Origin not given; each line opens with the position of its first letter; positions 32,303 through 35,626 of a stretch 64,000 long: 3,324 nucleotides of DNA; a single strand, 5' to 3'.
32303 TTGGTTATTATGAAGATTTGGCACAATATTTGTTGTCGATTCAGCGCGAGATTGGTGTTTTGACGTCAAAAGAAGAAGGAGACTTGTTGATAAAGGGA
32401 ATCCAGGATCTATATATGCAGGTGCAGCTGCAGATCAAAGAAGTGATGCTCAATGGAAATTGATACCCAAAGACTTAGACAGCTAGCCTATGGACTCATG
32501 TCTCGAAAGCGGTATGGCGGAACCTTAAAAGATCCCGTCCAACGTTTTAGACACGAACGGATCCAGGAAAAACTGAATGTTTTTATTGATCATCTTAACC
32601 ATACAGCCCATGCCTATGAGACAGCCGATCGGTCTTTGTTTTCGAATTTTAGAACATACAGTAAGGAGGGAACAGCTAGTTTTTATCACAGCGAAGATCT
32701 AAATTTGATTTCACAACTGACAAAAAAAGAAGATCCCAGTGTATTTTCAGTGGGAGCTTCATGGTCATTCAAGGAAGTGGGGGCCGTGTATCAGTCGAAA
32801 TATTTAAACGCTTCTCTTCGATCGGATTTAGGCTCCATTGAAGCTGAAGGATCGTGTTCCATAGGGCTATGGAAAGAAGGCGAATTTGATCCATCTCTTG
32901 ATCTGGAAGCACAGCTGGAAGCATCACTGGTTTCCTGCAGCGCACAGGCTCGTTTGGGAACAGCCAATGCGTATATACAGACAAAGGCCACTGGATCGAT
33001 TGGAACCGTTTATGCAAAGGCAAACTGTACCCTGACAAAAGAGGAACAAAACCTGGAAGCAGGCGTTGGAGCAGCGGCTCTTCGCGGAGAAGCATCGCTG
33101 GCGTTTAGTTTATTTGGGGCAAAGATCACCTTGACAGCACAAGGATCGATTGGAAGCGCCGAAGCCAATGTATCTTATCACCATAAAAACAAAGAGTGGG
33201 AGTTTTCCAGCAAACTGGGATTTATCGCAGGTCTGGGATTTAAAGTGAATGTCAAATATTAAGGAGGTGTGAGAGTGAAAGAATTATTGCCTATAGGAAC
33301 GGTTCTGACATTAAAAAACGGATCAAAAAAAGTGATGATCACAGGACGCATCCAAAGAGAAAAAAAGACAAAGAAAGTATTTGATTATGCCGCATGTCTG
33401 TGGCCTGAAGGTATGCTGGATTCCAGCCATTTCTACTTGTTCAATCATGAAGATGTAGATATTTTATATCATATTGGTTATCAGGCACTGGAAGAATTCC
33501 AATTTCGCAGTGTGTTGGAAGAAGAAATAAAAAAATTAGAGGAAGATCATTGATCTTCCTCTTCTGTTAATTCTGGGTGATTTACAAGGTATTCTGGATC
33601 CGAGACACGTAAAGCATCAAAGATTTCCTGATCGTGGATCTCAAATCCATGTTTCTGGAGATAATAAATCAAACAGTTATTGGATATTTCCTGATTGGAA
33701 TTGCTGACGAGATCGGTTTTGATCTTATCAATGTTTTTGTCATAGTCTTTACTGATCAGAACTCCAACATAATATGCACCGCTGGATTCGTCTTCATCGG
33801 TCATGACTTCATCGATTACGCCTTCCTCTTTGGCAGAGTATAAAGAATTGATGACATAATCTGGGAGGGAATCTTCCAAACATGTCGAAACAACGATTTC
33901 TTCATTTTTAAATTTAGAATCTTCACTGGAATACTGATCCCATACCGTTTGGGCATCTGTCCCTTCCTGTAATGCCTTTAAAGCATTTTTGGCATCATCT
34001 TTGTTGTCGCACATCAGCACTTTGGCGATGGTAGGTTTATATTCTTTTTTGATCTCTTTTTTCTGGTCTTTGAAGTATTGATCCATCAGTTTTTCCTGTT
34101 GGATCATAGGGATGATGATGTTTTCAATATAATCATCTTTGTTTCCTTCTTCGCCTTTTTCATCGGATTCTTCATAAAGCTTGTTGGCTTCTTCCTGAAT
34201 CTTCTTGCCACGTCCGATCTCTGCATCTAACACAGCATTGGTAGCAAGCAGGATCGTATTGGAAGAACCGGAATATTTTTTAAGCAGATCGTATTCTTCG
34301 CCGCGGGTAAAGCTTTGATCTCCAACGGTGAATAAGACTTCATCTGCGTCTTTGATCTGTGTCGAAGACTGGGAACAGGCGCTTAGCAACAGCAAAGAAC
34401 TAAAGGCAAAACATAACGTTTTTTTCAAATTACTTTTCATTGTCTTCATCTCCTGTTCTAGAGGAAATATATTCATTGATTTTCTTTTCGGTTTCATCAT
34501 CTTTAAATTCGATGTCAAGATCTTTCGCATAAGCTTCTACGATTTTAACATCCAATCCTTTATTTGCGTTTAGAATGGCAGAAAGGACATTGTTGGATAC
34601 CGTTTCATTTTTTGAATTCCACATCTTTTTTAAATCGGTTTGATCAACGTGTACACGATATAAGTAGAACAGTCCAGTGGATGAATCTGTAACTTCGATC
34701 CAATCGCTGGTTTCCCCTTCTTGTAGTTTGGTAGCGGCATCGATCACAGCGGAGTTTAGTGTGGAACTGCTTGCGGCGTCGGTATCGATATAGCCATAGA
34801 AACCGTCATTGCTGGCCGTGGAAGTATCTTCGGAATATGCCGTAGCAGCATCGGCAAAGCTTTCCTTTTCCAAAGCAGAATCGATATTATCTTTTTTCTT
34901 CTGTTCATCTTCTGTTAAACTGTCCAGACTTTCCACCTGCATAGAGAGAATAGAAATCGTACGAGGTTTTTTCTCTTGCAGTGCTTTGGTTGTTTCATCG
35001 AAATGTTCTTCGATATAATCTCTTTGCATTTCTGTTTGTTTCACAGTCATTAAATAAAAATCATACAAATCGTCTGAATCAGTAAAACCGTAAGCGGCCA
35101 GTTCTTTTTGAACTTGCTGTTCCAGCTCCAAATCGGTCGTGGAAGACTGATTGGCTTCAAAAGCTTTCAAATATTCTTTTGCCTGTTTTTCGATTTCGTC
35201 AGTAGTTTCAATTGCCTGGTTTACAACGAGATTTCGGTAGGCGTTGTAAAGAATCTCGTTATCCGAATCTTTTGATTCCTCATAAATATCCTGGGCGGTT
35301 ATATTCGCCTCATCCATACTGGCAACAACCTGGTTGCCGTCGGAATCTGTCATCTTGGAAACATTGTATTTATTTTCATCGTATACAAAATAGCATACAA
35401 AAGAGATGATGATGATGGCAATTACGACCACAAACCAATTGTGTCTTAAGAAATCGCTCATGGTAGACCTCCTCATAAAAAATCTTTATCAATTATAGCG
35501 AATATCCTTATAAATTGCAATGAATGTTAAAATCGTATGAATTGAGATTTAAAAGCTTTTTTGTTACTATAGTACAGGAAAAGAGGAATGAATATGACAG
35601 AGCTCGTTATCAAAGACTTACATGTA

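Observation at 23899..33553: Compact, atypically composed type VIIb-like secretion operon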

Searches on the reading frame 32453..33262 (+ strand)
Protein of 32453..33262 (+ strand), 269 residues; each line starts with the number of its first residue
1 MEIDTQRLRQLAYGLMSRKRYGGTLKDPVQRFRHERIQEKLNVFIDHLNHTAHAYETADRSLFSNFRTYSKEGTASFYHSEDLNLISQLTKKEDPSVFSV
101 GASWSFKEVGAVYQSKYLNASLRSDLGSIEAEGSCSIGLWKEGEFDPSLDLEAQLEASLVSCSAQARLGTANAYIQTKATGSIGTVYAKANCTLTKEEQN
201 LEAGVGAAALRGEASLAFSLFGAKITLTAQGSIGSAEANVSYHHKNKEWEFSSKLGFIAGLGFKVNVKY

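Call 3: search_protein_families(library=pfam, proteins=[window:32453-33262:+], max_evalue=0.1)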
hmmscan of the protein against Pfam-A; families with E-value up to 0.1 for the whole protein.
window:32453-33262:+ (269 aa): 1 family
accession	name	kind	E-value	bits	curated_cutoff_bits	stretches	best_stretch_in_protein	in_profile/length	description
PF14121.12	Porin_10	-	0.066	12.4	27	0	196-244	338-391/597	Putative porin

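Call 4: search_protein_families(library=ncbifam, proteins=[window:32453-33262:+], max_evalue=0.1)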
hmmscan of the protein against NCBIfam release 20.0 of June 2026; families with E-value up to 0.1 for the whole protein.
window:32453-33262:+ (269 aa): 0 families

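Call 29: find_homologous_proteins(query=window:32453-33262:+, max_evalue=0.001)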
Query window:32453-33262:+ (269 aa): 57 proteins with E <= 0.001 among 1744 candidates.
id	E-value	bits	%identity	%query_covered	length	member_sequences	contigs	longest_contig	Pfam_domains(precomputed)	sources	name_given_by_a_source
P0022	2.6e-170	582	99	100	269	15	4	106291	-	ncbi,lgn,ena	-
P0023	5.7e-87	309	53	100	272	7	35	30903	-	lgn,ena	-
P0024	1.5e-86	308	53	100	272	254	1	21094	-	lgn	-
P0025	1.7e-86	308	53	100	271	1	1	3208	-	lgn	-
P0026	1.3e-84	302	53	100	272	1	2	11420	-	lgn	-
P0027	2.9e-79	284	50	100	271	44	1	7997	-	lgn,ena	-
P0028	1.8e-76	275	49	100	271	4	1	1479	-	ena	-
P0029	6.8e-70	253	48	100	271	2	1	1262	-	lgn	-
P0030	2.4e-62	229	45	99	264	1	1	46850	-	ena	-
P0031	2.5e-62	229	45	100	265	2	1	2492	-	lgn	-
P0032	3.1e-61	225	45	100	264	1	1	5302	-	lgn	-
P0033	4.2e-60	221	42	100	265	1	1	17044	-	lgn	-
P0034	2.0e-59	219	40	100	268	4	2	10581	-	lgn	-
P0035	3.4e-59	218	43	100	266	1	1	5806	-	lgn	-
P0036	4.7e-58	215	44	100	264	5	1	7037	-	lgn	-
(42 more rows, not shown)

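Call 31: find_encoding_contigs(protein=P0022, flank=3000, max_places=4)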
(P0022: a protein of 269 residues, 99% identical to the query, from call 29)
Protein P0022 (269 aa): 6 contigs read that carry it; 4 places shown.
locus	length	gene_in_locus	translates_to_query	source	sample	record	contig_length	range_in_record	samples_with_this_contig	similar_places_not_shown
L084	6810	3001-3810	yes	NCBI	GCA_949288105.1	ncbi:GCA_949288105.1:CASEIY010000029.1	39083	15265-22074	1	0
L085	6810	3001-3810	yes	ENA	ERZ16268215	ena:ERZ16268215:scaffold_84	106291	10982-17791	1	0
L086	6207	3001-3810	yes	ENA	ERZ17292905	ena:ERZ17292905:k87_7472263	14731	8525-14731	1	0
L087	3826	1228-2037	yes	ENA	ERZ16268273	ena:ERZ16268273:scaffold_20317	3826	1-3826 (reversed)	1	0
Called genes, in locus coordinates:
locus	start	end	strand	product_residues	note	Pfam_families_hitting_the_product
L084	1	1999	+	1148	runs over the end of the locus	PF00498:FHA, PF01580:FtsK_SpoIIIE, PF13401:AAA_22 (faint)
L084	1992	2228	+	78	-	-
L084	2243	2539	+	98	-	PF06013:WXG100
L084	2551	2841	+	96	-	PF06013:WXG100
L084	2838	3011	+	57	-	-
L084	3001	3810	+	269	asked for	-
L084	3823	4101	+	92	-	PF13780:DUF4176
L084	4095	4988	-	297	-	-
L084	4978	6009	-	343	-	PF00639:Rotamase (weak)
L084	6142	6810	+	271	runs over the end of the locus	PF02463:SMC_N (weak), PF00005:ABC_tran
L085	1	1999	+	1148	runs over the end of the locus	PF00498:FHA, PF01580:FtsK_SpoIIIE, PF13401:AAA_22 (faint)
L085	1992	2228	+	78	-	-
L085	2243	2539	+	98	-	PF06013:WXG100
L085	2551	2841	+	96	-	PF06013:WXG100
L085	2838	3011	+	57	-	-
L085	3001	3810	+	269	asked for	-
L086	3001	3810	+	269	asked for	-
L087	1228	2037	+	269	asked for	-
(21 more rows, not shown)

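Call 37: predict_structure(alignment_id=A2)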
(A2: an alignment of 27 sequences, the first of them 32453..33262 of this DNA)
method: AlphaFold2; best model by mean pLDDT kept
length: 269 residues; sequences in the alignment: 27
mean_pLDDT: 84.2   pTM: 0.57
mean pLDDT of the five models: 84.2, 83.6, 83.3, 79.7, 79.6
residues with pLDDT >= 90: 108; 70-90: 124; 50-70: 36; < 50: 1
segments of 3 or more residues with pLDDT < 50: none
pLDDT, mean of each block of 10 residues (from residue 1): 83 86 77 90 93 82 68 91 84 89 94 87 93 92 89 94 93 90 92 87 86 88 83 77 66 57 62
secondary structure, 60 per line:
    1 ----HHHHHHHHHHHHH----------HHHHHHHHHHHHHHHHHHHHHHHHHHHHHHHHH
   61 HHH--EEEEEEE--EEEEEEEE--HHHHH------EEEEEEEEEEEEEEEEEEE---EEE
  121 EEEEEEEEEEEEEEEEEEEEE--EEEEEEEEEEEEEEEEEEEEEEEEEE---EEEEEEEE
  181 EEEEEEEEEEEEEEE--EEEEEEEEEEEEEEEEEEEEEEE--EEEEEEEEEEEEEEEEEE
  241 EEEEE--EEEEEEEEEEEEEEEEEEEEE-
elements in order: H5-17 H28-63 E66-72 E75-82 H85-89 E96-114 E118-141 E144-169 E173-195 E198-220 E223-245 E248-268

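Call 43: fold_search(model_id=the predicted structure, library=pdb)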
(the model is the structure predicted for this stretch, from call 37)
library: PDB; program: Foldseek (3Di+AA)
matches with E <= 10: 592; with E <= 0.001: 0
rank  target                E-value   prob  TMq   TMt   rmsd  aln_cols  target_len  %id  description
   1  6h04_F                8.6e-03  0.11  0.10  0.06  42.1       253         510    7  Closed conformation of the Membrane Attack Complex (released 2018-12-19)
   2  4v2t_1                8.6e-03  0.10  0.10  0.07  38.9       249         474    8  Membrane embedded pleurotolysin pore with 13 fold symmetry (released 2015-02-18)
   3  4v2t_A                8.6e-03  0.10  0.10  0.07  38.9       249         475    8  Membrane embedded pleurotolysin pore with 13 fold symmetry (released 2015-02-18)
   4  8b0g_D                9.0e-03  0.09  0.08  0.05  42.2       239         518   10  2C9, C5b9-CD59 structure (released 2023-02-22)
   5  9do6_C                1.6e-02  0.11  0.10  0.07  36.3       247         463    6  Membrane-spanning OlyA/PlyB pore complex focused refinement (released 2025-09-24)
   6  9n2d_B                2.0e-02  0.30  0.16  0.12  19.1       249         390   10  Cryo-EM structure of an extended F. johnsoniae BAM complex, composite map (released 2025-07-09)
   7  7pag                  2.1e-02  0.06  0.08  0.05  42.0       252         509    8  The pore conformation of lymphocyte perforin (released 2022-02-16)
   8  6h03_C                3.6e-02  0.07  0.10  0.06  42.8       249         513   11  OPEN CONFORMATION OF THE MEMBRANE ATTACK COMPLEX (released 2018-12-19)
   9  4epa                  3.9e-02  0.98  0.31  0.17   9.1       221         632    8  The crystal structure of the ferric yersiniabactin uptake receptor FyuA from Yersinia pestis (released 2012-06-20)
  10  7xzj_9                5.1e-02  0.12  0.14  0.13  23.8       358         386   10  Cryo-EM structure of TOC complex from Chlamydomonas reinhardtii. (released 2023-01-11)
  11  9hiv_F                5.4e-02  0.18  0.15  0.12  21.9       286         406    7  BamADG components of the Bacteroides thetaiotaomicron BAM machinery (released 2025-08-27)
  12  8b0g_B                5.7e-02  0.02  0.05  0.03  39.9       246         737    8  2C9, C5b9-CD59 structure (released 2023-02-22)
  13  9do7_M                6.7e-02  0.06  0.09  0.07  39.5       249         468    8  Membrane-spanning OlyA/PlyB pore complex (released 2025-09-24)
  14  1osm_A                7.4e-02  0.10  0.12  0.10  20.1       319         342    6  OSMOPORIN (OMPK36) FROM KLEBSIELLA PNEUMONIAE (released 1999-07-26)
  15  1bxw                  8.2e-02  0.23  0.15  0.21  14.9       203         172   15  OUTER MEMBRANE PROTEIN A (OMPA) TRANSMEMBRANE DOMAIN (released 1998-10-14)
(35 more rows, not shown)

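Call 73: search_protein_representatives(alignment_id=A2)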
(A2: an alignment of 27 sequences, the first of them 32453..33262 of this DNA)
Query: 27 sequences, 268 profile positions. Proteins with E-value up to 0.001 (for the whole library): 519; up to 1e-10: 208; up to 1e-30: 91. The best 150 are listed.
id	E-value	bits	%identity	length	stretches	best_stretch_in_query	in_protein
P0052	1.5e-105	369.2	-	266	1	1-268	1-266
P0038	2.0e-102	359.0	-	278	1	1-268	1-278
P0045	1.6e-101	356.0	-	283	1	1-268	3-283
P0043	6.5e-100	350.8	-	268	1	1-268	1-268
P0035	8.8e-100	350.3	-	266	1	1-268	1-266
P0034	1.4e-99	349.7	-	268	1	1-268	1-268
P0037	1.9e-99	349.2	-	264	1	1-268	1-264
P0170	1.6e-96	339.7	-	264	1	1-268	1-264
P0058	2.1e-96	339.3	-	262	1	1-268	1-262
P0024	1.1e-95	336.9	-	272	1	1-268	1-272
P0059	1.7e-94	333.0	-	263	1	1-268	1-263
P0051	1.1e-93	330.3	-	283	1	1-268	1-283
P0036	1.4e-92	326.7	-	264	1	1-268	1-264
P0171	5.3e-91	321.6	-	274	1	1-268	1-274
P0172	3.1e-89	315.8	-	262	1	1-268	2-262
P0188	2.4e-54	201.3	-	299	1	14-268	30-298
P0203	7.1e-44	167.0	-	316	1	7-268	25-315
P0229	7.1e-33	131.0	-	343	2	84-267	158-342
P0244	5.7e-29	118.2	-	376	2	74-267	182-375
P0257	3.8e-26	108.9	-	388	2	78-267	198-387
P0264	2.3e-24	103.0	-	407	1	91-267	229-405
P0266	2.6e-24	102.9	-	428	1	89-267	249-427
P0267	3.3e-24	102.6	-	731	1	76-267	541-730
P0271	5.1e-23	98.6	-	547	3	132-266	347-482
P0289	1.1e-19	87.7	-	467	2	124-264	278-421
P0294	8.9e-19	84.7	-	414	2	97-238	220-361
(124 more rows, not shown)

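Call 75: search_protein_families(library=pfam, proteins=[P0267, P0271, P0266, P0264, P0289, P0294, P0257, P0244, P0229, P0203], max_evalue=0.01)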
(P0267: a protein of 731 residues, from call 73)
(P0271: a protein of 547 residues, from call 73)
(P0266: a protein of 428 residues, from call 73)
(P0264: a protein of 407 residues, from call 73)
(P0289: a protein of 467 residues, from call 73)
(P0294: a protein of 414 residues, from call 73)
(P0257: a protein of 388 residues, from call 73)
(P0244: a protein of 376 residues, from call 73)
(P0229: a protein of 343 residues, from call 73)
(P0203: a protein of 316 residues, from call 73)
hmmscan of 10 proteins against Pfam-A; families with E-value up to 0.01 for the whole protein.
P0267 (731 aa): 2 families
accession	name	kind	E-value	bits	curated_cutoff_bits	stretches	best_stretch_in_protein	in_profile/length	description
PF11187.14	Mbeg1-like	-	9.6e-08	32.2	21.1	1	76-240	25-183/224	Mbeg1-like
PF01764.32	Lipase_3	-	0.00025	21.4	22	1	91-170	29-100/140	Lipase (class 3)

P0271 (547 aa): 0 families

P0266 (428 aa): 0 families

P0264 (407 aa): 0 families

P0289 (467 aa): 0 families

P0294 (414 aa): 0 families

P0257 (388 aa): 0 families

P0244 (376 aa): 0 families

P0229 (343 aa): 0 families

P0203 (316 aa): 0 families

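Call 76: list_cluster_members(proteins=[P0267, P0271, P0266, P0264, P0289, P0294, P0257, P0229, P0203, P0188])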
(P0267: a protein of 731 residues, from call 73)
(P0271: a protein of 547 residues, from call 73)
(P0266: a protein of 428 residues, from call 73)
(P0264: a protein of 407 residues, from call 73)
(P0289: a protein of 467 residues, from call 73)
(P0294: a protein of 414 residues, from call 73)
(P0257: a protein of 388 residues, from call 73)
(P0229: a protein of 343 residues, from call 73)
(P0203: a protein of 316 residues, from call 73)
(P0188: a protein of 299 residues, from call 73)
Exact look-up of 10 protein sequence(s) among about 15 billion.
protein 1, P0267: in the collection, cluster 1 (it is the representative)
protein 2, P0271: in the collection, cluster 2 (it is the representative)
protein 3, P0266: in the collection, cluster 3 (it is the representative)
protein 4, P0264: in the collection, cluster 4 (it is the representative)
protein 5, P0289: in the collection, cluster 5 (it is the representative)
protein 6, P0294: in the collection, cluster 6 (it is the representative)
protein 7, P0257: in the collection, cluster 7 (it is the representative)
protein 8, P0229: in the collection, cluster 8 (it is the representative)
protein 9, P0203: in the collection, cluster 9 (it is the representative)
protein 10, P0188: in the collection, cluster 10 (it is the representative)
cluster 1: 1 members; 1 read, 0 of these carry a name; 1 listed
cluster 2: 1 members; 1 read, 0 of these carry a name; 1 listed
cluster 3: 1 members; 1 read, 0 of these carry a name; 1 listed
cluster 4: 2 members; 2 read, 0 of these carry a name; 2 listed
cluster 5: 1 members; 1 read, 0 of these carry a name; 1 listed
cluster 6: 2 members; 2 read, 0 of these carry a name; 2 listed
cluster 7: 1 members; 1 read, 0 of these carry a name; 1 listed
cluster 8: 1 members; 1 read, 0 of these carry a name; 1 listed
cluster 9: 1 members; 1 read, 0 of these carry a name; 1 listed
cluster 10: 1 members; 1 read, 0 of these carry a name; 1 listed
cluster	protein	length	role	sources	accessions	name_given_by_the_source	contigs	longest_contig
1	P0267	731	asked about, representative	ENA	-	-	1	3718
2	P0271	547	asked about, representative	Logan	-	-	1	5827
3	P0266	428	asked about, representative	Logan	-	-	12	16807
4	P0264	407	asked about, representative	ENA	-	-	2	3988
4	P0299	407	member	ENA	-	-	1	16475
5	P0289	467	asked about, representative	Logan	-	-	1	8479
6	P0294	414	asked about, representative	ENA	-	-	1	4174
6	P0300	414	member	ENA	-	-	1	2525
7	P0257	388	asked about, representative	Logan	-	-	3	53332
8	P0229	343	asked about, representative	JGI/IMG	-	-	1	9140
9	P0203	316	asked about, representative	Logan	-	-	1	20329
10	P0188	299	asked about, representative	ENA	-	-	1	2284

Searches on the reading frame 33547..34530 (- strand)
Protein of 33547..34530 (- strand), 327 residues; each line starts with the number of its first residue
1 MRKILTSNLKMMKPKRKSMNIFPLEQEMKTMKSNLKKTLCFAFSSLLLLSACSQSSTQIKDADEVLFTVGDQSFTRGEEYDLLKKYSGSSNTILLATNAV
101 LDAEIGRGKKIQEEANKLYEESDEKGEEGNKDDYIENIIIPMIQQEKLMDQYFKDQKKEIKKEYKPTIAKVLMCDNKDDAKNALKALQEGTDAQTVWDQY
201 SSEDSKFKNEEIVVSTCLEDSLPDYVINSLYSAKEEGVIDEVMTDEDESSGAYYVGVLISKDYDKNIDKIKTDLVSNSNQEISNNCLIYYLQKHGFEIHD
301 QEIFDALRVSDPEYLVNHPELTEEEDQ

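Call 87: search_protein_families(library=pfam, proteins=[window:33547-34530:-], max_evalue=0.1)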
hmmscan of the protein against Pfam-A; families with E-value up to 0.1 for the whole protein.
window:33547-34530:- (327 aa): 1 family
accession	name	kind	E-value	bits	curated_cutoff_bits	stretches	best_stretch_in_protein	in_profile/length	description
PF23659.1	UFL1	-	0.092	13.6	27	0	7-102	10-95/120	E3 UFM1-protein ligase 1-like domain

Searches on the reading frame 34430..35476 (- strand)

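Call 87: search_protein_families(library=pfam, proteins=[window:34430-35476:-], max_evalue=0.1)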
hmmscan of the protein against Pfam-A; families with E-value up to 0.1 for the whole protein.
window:34430-35476:- (348 aa): 4 families
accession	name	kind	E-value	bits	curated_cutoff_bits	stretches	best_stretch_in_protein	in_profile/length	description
PF00639.27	Rotamase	-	6.4e-06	27.5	21.7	1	192-261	19-85/97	PPIC-type PPIASE domain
PF13616.12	Rotamase_3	-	1e-05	26.5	22.5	1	171-260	15-101/116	PPIC-type PPIASE domain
PF13145.12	Rotamase_2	-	0.00072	20.8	27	1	186-275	27-105/121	PPIC-type PPIASE domain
PF07672.19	MFS_Mycoplasma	-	0.065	13.1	24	1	11-95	65-148/297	Mycoplasma MFS transporter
